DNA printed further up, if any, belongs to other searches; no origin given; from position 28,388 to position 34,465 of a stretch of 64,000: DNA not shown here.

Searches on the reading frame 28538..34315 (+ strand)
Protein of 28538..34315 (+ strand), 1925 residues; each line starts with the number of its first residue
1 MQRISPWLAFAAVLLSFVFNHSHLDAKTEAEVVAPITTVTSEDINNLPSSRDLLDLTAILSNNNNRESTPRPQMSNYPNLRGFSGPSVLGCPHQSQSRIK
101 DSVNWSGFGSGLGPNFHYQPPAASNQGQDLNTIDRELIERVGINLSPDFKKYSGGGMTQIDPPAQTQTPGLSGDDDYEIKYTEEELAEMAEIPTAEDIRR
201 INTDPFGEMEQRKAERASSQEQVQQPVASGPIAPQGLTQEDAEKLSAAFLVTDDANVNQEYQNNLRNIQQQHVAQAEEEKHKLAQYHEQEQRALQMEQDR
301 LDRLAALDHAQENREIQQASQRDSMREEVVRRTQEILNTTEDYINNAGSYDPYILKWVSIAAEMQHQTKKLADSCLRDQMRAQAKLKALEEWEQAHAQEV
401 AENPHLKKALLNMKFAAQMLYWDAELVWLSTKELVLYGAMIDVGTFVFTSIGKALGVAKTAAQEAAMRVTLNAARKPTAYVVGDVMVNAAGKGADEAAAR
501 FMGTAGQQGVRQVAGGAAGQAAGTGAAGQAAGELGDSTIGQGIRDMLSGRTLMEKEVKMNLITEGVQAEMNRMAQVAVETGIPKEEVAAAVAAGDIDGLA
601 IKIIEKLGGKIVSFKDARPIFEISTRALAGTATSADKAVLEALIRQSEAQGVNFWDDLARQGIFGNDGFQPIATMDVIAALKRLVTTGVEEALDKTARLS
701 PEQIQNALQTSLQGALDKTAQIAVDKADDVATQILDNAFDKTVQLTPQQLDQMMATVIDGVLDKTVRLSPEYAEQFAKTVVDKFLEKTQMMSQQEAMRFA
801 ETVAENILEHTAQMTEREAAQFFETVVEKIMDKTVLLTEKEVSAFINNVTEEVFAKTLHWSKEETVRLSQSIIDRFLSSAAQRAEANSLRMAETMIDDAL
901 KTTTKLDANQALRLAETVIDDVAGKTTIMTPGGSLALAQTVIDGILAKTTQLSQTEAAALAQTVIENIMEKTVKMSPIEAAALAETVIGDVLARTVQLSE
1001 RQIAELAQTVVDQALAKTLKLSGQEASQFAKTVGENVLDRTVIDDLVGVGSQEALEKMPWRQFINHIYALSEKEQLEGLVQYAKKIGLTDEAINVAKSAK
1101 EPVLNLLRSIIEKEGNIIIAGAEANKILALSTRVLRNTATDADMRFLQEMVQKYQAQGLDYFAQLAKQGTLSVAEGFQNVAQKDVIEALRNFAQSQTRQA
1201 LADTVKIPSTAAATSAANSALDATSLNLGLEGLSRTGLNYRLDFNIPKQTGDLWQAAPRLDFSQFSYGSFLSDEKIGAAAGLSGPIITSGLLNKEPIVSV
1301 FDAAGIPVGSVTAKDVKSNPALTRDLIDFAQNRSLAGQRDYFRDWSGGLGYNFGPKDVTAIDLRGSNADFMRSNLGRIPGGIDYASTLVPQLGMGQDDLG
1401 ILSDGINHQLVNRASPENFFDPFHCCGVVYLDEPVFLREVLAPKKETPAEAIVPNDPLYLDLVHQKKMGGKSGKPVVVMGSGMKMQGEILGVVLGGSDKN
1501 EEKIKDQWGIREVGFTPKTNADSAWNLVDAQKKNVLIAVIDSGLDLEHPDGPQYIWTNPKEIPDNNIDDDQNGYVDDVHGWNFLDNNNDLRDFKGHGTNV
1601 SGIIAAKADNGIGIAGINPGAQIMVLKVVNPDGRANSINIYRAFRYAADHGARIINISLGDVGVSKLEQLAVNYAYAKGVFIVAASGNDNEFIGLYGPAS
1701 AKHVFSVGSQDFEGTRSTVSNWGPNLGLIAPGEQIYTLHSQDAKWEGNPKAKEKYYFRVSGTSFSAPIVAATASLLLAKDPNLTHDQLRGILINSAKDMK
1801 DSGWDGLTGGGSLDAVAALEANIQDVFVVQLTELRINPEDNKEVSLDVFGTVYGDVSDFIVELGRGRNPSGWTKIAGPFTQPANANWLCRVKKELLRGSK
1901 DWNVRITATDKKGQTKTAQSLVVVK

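Call 89: search_protein_families(library=pfam, proteins=[window:28538-34315:+], max_evalue=0.00001)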
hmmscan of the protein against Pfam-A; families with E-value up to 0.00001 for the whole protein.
window:28538-34315:+ (1925 aa): 1 family
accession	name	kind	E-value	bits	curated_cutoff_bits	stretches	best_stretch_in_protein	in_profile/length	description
PF00082.27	Peptidase_S8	-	1.4e-55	189.1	21.8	1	1532-1811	1-288/288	Subtilase family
